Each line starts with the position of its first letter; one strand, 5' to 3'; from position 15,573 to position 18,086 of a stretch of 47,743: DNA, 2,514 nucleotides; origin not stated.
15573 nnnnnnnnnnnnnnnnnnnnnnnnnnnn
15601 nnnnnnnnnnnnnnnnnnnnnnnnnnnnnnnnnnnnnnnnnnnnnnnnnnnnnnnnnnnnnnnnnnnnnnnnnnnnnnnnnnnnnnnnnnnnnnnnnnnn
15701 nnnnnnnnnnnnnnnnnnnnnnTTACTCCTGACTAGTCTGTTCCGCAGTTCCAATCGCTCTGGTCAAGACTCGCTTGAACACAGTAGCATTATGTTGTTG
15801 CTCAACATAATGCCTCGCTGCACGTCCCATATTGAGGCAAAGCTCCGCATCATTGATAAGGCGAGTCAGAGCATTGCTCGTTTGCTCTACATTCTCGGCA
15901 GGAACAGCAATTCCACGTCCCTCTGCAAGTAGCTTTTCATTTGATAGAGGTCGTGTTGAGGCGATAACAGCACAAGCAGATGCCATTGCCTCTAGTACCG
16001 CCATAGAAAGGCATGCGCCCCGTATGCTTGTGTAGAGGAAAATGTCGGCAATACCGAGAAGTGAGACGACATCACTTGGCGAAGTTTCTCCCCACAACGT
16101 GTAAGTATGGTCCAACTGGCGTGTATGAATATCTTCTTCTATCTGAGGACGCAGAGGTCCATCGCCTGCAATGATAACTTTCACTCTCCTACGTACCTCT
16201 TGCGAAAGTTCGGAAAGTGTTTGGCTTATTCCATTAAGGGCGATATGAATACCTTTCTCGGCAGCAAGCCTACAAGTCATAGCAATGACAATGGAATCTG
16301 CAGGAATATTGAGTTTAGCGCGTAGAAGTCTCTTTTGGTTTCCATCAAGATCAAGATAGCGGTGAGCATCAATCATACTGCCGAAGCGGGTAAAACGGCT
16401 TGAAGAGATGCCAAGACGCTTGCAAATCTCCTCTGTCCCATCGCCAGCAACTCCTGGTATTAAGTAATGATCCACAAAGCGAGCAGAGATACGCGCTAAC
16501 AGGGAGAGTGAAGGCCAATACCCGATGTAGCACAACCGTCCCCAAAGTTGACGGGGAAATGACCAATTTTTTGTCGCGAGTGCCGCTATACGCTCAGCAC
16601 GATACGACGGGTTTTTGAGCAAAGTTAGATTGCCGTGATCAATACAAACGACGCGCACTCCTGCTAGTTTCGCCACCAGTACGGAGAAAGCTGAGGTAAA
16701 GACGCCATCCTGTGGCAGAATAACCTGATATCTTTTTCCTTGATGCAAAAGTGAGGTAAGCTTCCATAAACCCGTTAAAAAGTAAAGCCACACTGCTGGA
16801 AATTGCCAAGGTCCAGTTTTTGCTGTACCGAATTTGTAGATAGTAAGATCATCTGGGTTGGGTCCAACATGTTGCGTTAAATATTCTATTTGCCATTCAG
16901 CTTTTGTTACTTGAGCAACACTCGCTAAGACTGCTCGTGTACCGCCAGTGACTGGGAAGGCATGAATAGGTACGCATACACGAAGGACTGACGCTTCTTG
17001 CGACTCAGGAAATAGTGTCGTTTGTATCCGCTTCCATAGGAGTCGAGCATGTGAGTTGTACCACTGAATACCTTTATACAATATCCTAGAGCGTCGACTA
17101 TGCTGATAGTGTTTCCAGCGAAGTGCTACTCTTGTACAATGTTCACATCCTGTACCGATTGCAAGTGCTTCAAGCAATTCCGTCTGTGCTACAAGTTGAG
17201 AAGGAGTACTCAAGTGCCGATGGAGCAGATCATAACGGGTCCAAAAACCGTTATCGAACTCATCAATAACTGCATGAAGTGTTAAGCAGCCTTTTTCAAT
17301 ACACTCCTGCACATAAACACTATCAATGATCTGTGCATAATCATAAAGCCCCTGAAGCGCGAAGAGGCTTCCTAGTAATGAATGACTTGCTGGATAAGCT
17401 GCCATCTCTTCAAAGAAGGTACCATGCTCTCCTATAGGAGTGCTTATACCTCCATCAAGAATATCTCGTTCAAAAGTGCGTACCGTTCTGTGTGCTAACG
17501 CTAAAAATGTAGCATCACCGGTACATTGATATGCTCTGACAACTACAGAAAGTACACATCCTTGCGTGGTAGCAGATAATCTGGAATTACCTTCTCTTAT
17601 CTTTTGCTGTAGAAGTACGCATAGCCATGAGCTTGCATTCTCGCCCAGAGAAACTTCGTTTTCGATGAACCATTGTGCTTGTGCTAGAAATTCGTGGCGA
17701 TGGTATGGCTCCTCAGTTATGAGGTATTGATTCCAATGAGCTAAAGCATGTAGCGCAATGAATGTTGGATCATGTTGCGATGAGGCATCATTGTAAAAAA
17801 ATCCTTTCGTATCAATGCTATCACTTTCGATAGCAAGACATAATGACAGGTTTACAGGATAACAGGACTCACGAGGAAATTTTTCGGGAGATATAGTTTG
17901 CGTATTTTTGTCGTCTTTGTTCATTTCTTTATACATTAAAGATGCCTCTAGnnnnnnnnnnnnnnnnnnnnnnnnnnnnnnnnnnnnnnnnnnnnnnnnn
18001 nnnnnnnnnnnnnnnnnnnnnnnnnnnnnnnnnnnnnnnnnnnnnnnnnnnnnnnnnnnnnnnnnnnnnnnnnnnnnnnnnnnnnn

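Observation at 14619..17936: Two heparan-type glucuronyl C5-epimerase-like domains, one fused to a GT4 glycosyltransferase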

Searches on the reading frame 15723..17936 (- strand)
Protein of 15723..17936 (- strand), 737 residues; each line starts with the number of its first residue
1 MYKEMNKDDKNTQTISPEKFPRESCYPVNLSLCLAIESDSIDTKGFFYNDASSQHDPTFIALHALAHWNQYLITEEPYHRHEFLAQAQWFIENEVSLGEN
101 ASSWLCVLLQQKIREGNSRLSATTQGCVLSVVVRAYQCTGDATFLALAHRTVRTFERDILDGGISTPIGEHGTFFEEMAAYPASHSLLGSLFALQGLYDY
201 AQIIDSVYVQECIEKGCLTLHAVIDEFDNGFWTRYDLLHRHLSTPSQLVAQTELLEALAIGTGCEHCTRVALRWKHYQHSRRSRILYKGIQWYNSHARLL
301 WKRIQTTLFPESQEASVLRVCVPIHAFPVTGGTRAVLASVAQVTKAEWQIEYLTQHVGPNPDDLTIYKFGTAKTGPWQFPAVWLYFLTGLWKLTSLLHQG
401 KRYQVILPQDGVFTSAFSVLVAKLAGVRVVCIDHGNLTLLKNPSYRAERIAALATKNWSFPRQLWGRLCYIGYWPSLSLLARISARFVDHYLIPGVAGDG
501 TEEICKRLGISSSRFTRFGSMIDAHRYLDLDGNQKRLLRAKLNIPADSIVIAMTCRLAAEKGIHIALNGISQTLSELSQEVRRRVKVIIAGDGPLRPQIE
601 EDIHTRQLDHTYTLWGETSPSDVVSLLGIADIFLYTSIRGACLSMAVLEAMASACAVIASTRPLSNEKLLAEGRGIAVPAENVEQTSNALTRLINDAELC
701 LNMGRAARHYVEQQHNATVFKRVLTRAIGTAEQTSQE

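Call 3: search_protein_families(library=pfam, proteins=[window:15723-17936:-], max_evalue=0.01)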
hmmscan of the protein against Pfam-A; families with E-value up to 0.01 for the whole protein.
window:15723-17936:- (737 aa): 4 families
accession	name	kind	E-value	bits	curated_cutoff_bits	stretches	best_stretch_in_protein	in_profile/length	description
PF06662.19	C5-epim_C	-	2.1e-25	89.7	23.3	1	120-275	26-187/188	D-glucuronyl C5-epimerase C-terminus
PF00534.26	Glycos_transf_1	-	1.1e-23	84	26.4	1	536-709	3-171/172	Glycosyl transferases group 1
PF13692.12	Glyco_trans_1_4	-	5.9e-19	69.2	27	1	550-696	3-142/142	Glycosyl transferases group 1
PF13524.12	Glyco_trans_1_2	-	1.3e-06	28.9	25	1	613-717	18-135/144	Glycosyl transferase-like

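Call 9: find_homologous_proteins(query=window:15723-17936:-, max_evalue=0.00001)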
Query window:15723-17936:- (737 aa): 365 proteins with E <= 0.00001 among 8000 candidates; the best 120 are listed.
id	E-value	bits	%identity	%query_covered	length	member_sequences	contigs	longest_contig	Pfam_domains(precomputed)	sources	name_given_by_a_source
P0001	0.0e+0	1703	100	100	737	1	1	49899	PF00534.27,PF13524.13,PF06662.20,PF13692.13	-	-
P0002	1.3e-298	1011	62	99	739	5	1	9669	PF00534.27,PF06662.20,PF13692.13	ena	-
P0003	9.8e-296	1001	62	99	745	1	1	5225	PF00534.27,PF13524.13,PF13439.13,PF06662.20,PF13692.13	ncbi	-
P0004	1.3e-256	872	57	98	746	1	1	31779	PF00534.27,PF13524.13,PF06662.20,PF13692.13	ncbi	-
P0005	1.2e-255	869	55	98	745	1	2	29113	PF00534.27,PF06662.20,PF13692.13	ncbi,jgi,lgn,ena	-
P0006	1.1e-254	865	56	99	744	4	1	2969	PF00534.27,PF06662.20,PF13692.13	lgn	-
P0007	6.8e-254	863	56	96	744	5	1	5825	PF00534.27,PF13524.13,PF06662.20,PF13692.13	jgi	jgi:glycosyltransferase involved in cell wall biosynthesis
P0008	7.5e-254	863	56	95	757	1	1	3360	PF00534.27,PF13524.13,PF06662.20,PF13692.13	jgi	jgi:glycosyltransferase involved in cell wall biosynthesis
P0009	1.2e-252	859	56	99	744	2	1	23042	PF00534.27,PF06662.20,PF13692.13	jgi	jgi:glycosyltransferase involved in cell wall biosynthesis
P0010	4.8e-252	857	56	96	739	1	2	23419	PF00534.27,PF13524.13,PF06662.20,PF13692.13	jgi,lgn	jgi:glycosyltransferase involved in cell wall biosynthesis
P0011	1.7e-250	851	54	99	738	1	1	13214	PF00534.27,PF13524.13,PF06662.20,PF13692.13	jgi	-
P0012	3.4e-250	851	56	95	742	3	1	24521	PF00534.27,PF06662.20,PF13692.13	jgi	jgi:glycosyltransferase involved in cell wall biosynthesis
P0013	3.4e-250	850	53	99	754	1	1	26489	PF00534.27,PF06662.20,PF13692.13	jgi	jgi:glycosyltransferase involved in cell wall biosynthesis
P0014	7.8e-249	846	56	95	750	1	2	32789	PF00534.27,PF06662.20,PF13692.13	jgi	jgi:glycosyltransferase involved in cell wall biosynthesis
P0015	8.6e-249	846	54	99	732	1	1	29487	PF00534.27,PF06662.20,PF13692.13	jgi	jgi:glycosyltransferase involved in cell wall biosynthesis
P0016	1.5e-248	845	54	99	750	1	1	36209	PF00534.27,PF06662.20,PF13692.13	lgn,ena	-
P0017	9.8e-248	842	54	97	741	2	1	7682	PF00534.27,PF13524.13,PF06662.20,PF13692.13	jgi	jgi:glycosyltransferase involved in cell wall biosynthesis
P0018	1.3e-247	842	54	99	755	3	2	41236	PF00534.27,PF06662.20,PF13692.13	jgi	jgi:glycosyltransferase involved in cell wall biosynthesis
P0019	1.7e-247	842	53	99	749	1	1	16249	PF00534.27,PF06662.20,PF13692.13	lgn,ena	-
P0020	1.7e-247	842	55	95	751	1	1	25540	PF00534.27,PF06662.20,PF13692.13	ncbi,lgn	-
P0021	2.3e-247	841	54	96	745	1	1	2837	PF00534.27,PF06662.20,PF13692.13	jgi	-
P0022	6.1e-247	840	54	95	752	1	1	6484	PF00534.27,PF06662.20,PF13692.13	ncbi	-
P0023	1.9e-245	835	53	99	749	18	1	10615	PF00534.27,PF06662.20,PF13692.13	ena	-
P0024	2.4e-245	834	55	95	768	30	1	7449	PF00534.27,PF06662.20,PF13692.13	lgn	-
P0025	3.1e-245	834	53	99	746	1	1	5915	PF00534.27,PF13524.13,PF06662.20,PF13692.13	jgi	jgi:glycosyltransferase involved in cell wall biosynthesis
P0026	2.8e-243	828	53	99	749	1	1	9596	PF00534.27,PF06662.20,PF13692.13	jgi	jgi:glycosyltransferase involved in cell wall biosynthesis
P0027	4.9e-243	827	52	99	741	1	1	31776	PF00534.27,PF06662.20,PF13692.13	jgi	jgi:glycosyltransferase involved in cell wall biosynthesis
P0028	1.1e-242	826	53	95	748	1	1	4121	PF00534.27,PF13524.13,PF06662.20,PF13692.13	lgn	-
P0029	9.6e-242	823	56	91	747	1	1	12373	PF00534.27,PF06662.20,PF13692.13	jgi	jgi:glycosyltransferase involved in cell wall biosynthesis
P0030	5.0e-241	820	55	95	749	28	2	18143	PF00534.27,PF06662.20,PF13692.13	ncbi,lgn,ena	-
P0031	6.3e-241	820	53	98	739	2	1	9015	PF00534.27,PF06662.20,PF13692.13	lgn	-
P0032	8.5e-241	819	55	95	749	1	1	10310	PF00534.27,PF06662.20,PF13692.13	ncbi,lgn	ncbi:MAG TPA: D-glucuronyl C5-epimerase family protein [Ktedonobacteraceae bacterium]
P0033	9.7e-241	819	53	98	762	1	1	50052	PF00534.27,PF13524.13,PF06662.20,PF13692.13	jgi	jgi:glycosyltransferase involved in cell wall biosynthesis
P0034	1.6e-240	819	54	95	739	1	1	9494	PF00534.27,PF06662.20,PF13692.13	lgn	-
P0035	1.7e-240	818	52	99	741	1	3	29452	PF00534.27,PF06662.20,PF13692.13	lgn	-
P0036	8.8e-240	816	51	99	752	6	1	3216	PF00534.27,PF06662.20,PF13692.13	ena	-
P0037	1.3e-239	816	53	95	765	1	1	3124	PF00534.27,PF13524.13,PF06662.20,PF13692.13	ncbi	-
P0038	2.0e-239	815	54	95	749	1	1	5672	PF00534.27,PF06662.20,PF13692.13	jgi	jgi:glycosyltransferase involved in cell wall biosynthesis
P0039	3.2e-239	814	55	95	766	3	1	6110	PF00534.27,PF13524.13,PF06662.20,PF13692.13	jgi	jgi:glycosyltransferase involved in cell wall biosynthesis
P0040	6.3e-239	813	54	95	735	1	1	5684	PF00534.27,PF06662.20,PF13692.13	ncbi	-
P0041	6.4e-239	813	52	95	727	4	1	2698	PF00534.27,PF06662.20,PF13692.13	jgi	-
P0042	1.5e-238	812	52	98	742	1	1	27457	PF00534.27,PF13524.13,PF06662.20,PF13692.13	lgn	-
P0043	2.1e-238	812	52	99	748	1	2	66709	PF00534.27,PF06662.20,PF13692.13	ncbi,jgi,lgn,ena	-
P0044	2.3e-238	811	54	95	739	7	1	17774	PF00534.27,PF06662.20,PF13692.13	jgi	-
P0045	6.8e-238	810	53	95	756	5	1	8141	PF00534.27,PF06662.20,PF13692.13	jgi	-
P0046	1.5e-237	809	53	95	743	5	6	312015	PF00534.27,PF06662.20,PF13692.13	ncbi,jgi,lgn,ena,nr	ncbi:MAG TPA: D-glucuronyl C5-epimerase family protein [Ktedonobacteraceae bacterium]|nr:D-glucurony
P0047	2.0e-237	808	52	99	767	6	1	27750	PF00534.27,PF13524.13,PF06662.20,PF13692.13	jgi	jgi:glycosyltransferase involved in cell wall biosynthesis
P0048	2.9e-237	808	55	95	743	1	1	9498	PF00534.27,PF06662.20,PF13692.13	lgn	-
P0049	5.3e-237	807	52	99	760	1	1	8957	PF00534.27,PF06662.20,PF13692.13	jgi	jgi:glycosyltransferase involved in cell wall biosynthesis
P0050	1.7e-236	805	54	95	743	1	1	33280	PF00534.27,PF06662.20,PF13692.13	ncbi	-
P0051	3.5e-236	804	53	95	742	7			PF00534.27,PF06662.20,PF13692.13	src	-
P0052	8.5e-236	803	51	98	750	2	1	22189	PF00534.27,PF06662.20,PF13692.13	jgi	jgi:glycosyltransferase involved in cell wall biosynthesis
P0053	1.6e-235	802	54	96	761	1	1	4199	PF00534.27,PF13524.13,PF06662.20,PF13692.13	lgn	-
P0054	1.7e-235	802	53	97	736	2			PF00534.27,PF13524.13,PF06662.20,PF13692.13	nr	nr:D-glucuronyl C5-epimerase family protein [Ktedonobacteraceae bacterium]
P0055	5.3e-235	800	53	95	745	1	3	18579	PF00534.27,PF06662.20,PF13692.13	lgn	-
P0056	4.7e-234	797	51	99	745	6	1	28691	PF00534.27,PF13524.13,PF06662.20,PF13692.13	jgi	-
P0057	4.9e-234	797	52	99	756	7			PF00534.27,PF06662.20,PF13692.13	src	-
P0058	5.2e-234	797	51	99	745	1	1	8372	PF00534.27,PF06662.20,PF13692.13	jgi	jgi:glycosyltransferase involved in cell wall biosynthesis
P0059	5.5e-234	797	51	95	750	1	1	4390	PF00534.27,PF06662.20,PF13692.13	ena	-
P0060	9.6e-234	796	53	96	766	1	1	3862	PF00534.27,PF13524.13,PF06662.20,PF13692.13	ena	-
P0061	1.3e-233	796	54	95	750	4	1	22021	PF00534.27,PF13524.13,PF06662.20,PF13692.13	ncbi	ncbi:MAG: D-glucuronyl C5-epimerase family protein [Ktedonobacteraceae bacterium]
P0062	1.4e-233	796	50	98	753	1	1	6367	PF00534.27,PF06662.20,PF13692.13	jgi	jgi:glycosyltransferase involved in cell wall biosynthesis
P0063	1.7e-233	795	51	98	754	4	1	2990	PF00534.27,PF06662.20,PF13692.13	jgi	jgi:glycosyltransferase involved in cell wall biosynthesis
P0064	5.8e-233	794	51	99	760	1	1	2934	PF00534.27,PF13524.13,PF06662.20,PF13692.13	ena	-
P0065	7.1e-233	793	53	95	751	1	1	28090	PF00534.27,PF13524.13,PF06662.20,PF13692.13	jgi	jgi:glycosyltransferase involved in cell wall biosynthesis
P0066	7.5e-233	793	55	91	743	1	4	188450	PF00534.27,PF06662.20,PF13692.13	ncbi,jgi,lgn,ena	jgi:glycosyltransferase involved in cell wall biosynthesis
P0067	9.8e-233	793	51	98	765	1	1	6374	PF00534.27,PF13524.13,PF06662.20,PF13692.13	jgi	jgi:glycosyltransferase involved in cell wall biosynthesis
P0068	1.3e-232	792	51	99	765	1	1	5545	PF00534.27,PF13524.13,PF06662.20,PF13692.13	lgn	-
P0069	1.8e-232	792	51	99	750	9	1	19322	PF00534.27,PF06662.20,PF13692.13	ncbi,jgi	-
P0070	2.1e-232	792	52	95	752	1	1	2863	PF00534.27,PF13524.13,PF06662.20,PF13692.13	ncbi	-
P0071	2.4e-232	792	53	96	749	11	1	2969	PF00534.27,PF06662.20,PF13692.13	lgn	-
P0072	3.0e-232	791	53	97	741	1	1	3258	PF00534.27,PF06662.20,PF13692.13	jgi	jgi:glycosyltransferase involved in cell wall biosynthesis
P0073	3.1e-232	791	52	99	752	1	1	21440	PF00534.27,PF06662.20,PF13692.13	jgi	jgi:glycosyltransferase involved in cell wall biosynthesis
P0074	4.6e-232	791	52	95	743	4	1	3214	PF00534.27,PF06662.20,PF13692.13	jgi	jgi:glycosyltransferase involved in cell wall biosynthesis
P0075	5.0e-232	790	53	95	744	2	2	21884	PF00534.27,PF06662.20,PF13692.13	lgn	-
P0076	8.3e-232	790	54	95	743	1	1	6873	PF00534.27,PF06662.20,PF13692.13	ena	-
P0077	1.8e-231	789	53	95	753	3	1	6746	PF00534.27,PF13524.13,PF06662.20,PF13692.13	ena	-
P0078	2.2e-231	788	51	97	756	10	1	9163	PF00534.27,PF06662.20,PF20706.4,PF13692.13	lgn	-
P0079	5.4e-231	787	51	98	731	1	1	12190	PF00534.27,PF13524.13,PF06662.20,PF13692.13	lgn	-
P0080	2.6e-230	785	52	96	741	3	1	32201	PF00534.27,PF06662.20,PF13692.13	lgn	-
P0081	5.7e-230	784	50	99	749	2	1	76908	PF00534.27,PF06662.20,PF13692.13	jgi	jgi:glycosyltransferase involved in cell wall biosynthesis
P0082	5.8e-230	784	51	96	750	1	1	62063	PF00534.27,PF06662.20,PF13692.13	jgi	jgi:glycosyltransferase involved in cell wall biosynthesis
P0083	7.3e-230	783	49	99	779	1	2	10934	PF00534.27,PF06662.20,PF13692.13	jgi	jgi:glycosyltransferase involved in cell wall biosynthesis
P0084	1.1e-229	783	52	95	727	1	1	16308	PF00534.27,PF13524.13,PF06662.20,PF13692.13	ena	-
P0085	1.1e-229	783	53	95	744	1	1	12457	PF00534.27,PF06662.20,PF13692.13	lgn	-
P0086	1.1e-229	783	49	99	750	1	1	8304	PF00534.27,PF13439.13,PF06662.20,PF13692.13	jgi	jgi:glycosyltransferase involved in cell wall biosynthesis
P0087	1.4e-229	782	52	95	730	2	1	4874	PF00534.27,PF06662.20,PF13692.13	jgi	jgi:glycosyltransferase involved in cell wall biosynthesis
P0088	9.6e-229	780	52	95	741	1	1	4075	PF00534.27,PF13524.13,PF06662.20,PF13692.13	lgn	-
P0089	3.2e-228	778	52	95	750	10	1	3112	PF00534.27,PF06662.20,PF13692.13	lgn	-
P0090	8.1e-228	777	52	95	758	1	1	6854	PF00534.27,PF06662.20,PF13692.13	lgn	-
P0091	1.6e-227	776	51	99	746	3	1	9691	PF00534.27,PF06662.20,PF13692.13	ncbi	-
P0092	6.1e-227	774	52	97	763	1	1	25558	PF00534.27,PF06662.20,PF13692.13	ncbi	-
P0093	8.7e-227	773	51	95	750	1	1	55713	PF00534.27,PF13524.13,PF06662.20,PF13692.13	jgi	jgi:glycosyltransferase involved in cell wall biosynthesis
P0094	1.1e-226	773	51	95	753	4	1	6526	PF00534.27,PF06662.20,PF13692.13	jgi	jgi:glycosyltransferase involved in cell wall biosynthesis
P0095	2.2e-226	772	51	96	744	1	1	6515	PF00534.27,PF13439.13,PF06662.20,PF13692.13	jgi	jgi:glycosyltransferase involved in cell wall biosynthesis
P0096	5.1e-226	771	52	96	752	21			PF00534.27,PF06662.20,PF13692.13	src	-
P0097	6.5e-226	770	50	99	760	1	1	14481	PF00534.27,PF13524.13,PF06662.20,PF13692.13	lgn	-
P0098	8.2e-226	770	52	95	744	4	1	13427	PF00534.27,PF06662.20,PF13692.13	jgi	jgi:glycosyltransferase involved in cell wall biosynthesis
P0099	4.4e-225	767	51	98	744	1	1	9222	PF00534.27,PF06662.20,PF13692.13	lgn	-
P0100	4.7e-225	767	50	95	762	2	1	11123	PF00534.27,PF06662.20,PF13692.13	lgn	-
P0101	1.0e-224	766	51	95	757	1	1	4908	PF00534.27,PF06662.20,PF13692.13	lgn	-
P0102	2.7e-224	765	51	95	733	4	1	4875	PF00534.27,PF06662.20,PF13692.13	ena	-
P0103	2.7e-224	765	50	97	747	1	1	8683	PF00534.27,PF06662.20,PF13692.13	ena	-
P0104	3.5e-224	765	50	92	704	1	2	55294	PF00534.27,PF13524.13,PF06662.20,PF13692.13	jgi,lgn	jgi:glycosyltransferase involved in cell wall biosynthesis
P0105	3.5e-224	765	49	99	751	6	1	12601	PF00534.27,PF06662.20,PF13692.13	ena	-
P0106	3.9e-224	764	49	100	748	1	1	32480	PF00534.27,PF06662.20,PF13692.13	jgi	jgi:glycosyltransferase involved in cell wall biosynthesis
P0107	4.4e-224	764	51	95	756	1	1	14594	PF00534.27,PF13524.13,PF06662.20,PF13692.13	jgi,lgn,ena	-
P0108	4.7e-224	764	51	95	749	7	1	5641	PF00534.27,PF13524.13,PF06662.20,PF13692.13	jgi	jgi:glycosyltransferase involved in cell wall biosynthesis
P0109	5.7e-224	764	51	99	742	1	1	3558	PF00534.27,PF13524.13,PF06662.20,PF13692.13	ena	-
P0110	8.5e-224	763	53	95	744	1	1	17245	PF00534.27,PF13439.13,PF06662.20,PF13692.13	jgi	jgi:glycosyltransferase involved in cell wall biosynthesis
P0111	1.5e-223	762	51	99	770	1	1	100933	PF00534.27,PF06662.20,PF13692.13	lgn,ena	-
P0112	4.7e-223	761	52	91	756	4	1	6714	PF00534.27,PF06662.20,PF13692.13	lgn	-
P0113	6.5e-223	760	50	95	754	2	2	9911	PF00534.27,PF06662.20,PF13692.13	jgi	jgi:glycosyltransferase involved in cell wall biosynthesis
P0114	7.9e-223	760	51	95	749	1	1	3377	PF00534.27,PF13439.13,PF06662.20,PF13692.13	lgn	-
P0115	1.5e-222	759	52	96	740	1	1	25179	PF00534.27,PF06662.20,PF13692.13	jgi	-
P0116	1.5e-222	759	50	98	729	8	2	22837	PF00534.27,PF13524.13,PF06662.20,PF13692.13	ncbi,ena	-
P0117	2.7e-222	758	49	95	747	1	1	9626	PF00534.27,PF13439.13,PF06662.20,PF13692.13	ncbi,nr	ncbi:MAG TPA: glycosyltransferase [Ktedonobacteraceae bacterium]|nr:glycosyltransferase [Ktedonobact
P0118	3.2e-222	758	51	96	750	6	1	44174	PF00534.27,PF06662.20,PF13692.13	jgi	-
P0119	4.5e-222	758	51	95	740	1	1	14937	PF00534.27,PF13524.13,PF06662.20,PF13692.13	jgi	jgi:glycosyltransferase involved in cell wall biosynthesis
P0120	8.3e-222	757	51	93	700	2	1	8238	PF00534.27,PF13524.13,PF06662.20,PF13692.13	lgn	-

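Call 12: find_encoding_contigs(protein=window:15723-17936:-, flank=2000, max_places=3)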
Protein window:15723-17936:- (737 aa): no gene with exactly this product is on record in the collection.

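Call 16: search_protein_families(library=ncbifam, proteins=[window:15723-17936:-], max_evalue=0.00001)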
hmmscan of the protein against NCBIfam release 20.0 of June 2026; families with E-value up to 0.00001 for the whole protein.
window:15723-17936:- (737 aa): 16 families
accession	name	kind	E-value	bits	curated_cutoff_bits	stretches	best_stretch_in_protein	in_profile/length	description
TIGR03088.1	stp2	hypoth_equivalog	1.7e-24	86.6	409.05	1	478-717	127-359/374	TIGR03088 family PEP-CTERM/XrtA system glycosyltransferase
NF041876.1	EPS_EpsE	equivalog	9.1e-18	64.7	400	1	546-718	212-383/389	exopolysaccharide biosynthesis GT4 family glycosyltransferase EpsE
NF007640.0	PRK10307.1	subfamily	3.1e-15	56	276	1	507-726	188-402/411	WcaI family glycosyltransferase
TIGR03999.1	thiol_BshA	equivalog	1.2e-12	47.5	273.7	1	572-717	219-359/375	N-acetyl-alpha-D-glucosaminyl L-malate synthase BshA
TIGR04005.1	wcaL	equivalog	2e-11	43.4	537.6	1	536-725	210-400/406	colanic acid biosynthesis glycosyltransferase WcaL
NF038295.1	EPS_HpsP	equivalog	3.9e-11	42.6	550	1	533-716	192-372/388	hormogonium polysaccharide biosynthesis glycosyltransferase HpsP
NF047684.1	TeichurnBiosyTuaC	equivalog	3.9e-11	42.5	550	1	531-719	202-377/391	teichuronic acid biosynthesis protein TuaC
NF049988.1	MGlcDAGSynMgs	equivalog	1.7e-09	37.6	400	1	513-708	176-365/398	alpha-monoglucosyldiacylglycerol synthase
TIGR02149.1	glgA_Coryne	subfamily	1.7e-08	34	302.4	1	522-715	178-374/391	glycogen synthase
NF012028.0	PRK15484.1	subfamily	2.2e-08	33.6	618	1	531-713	176-360/380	lipopolysaccharide N-acetylglucosaminyltransferase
NF053787.1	GlcN_PG_synth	equivalog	3.2e-08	32.8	480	1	533-717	182-345/361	N-acetylglucosaminyl phosphatidylglycerol synthase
TIGR04063.1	stp3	hypoth_equivalog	2.1e-07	30.2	442.05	1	509-717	176-381/397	TIGR04063 family PEP-CTERM/XrtA system glycosyltransferase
NF038298.1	EPS_HpsO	equivalog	4.2e-07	29.1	575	1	533-716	186-373/388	hormogonium polysaccharide biosynthesis glycosyltransferase HpsO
TIGR04157.1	glyco_rSAM_CFB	subfamily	2.3e-06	26.9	400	1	521-718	202-396/406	TIGR04157 family glycosyltransferase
TIGR04047.1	MSMEG_0565_glyc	hypoth_equivalog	2.9e-06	26.6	259.85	1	585-699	225-344/373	MSMEG_0565 family glycosyltransferase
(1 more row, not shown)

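Call 20: find_encoding_contigs(protein=P0046, flank=10000, max_places=2)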
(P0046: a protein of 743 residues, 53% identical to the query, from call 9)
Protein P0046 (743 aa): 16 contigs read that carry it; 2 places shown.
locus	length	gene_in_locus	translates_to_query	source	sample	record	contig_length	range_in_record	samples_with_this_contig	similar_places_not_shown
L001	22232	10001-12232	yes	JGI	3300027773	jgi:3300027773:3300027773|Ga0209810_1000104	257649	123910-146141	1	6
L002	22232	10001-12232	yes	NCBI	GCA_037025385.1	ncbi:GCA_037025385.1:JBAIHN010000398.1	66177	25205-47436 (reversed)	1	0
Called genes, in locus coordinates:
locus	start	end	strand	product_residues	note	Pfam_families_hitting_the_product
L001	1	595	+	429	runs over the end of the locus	PF13439:Glyco_transf_4, PF13579:Glyco_trans_4_4, PF00534:Glycos_transf_1, PF13692:Glyco_trans_1_4, PF13524:Glyco_trans_1_2 (weak)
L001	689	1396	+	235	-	PF02397:Bac_transf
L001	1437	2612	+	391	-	PF01041:DegT_DnrJ_EryC1, PF01053:Cys_Met_Meta_PP (weak), PF01212:Beta_elim_lyase (faint)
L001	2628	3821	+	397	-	PF00106:adh_short (weak), PF04321:RmlD_sub_bind, PF01073:3Beta_HSD, PF01370:Epimerase, PF02719:Polysacc_synt_2, PF16363:GDP_Man_Dehyd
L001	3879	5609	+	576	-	PF02706:Wzz, PF13614:AAA_31 (faint), PF10609:ParA (faint), PF01656:CbiA (weak)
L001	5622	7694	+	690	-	PF13196:DUF4012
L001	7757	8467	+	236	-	PF19567:CpsB_CapC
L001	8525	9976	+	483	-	PF04932:Wzy_C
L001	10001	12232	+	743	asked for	PF06662:C5-epim_C, PF00534:Glycos_transf_1, PF13692:Glyco_trans_1_4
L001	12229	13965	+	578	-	PF01943:Polysacc_synt, PF13440:Polysacc_synt_3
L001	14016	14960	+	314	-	PF05050:Methyltransf_21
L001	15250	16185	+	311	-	PF13439:Glyco_transf_4, PF13579:Glyco_trans_4_4, PF00534:Glycos_transf_1 (weak), PF13692:Glyco_trans_1_4 (weak), PF13524:Glyco_trans_1_2 (weak)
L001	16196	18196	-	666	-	-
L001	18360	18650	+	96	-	-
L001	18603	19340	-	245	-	PF01209:Ubie_methyltran, PF13489:Methyltransf_23, PF13847:Methyltransf_31, PF08241:Methyltransf_11, PF08242:Methyltransf_12, PF13649:Methyltransf_25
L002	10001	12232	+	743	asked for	PF06662:C5-epim_C, PF00534:Glycos_transf_1, PF13692:Glyco_trans_1_4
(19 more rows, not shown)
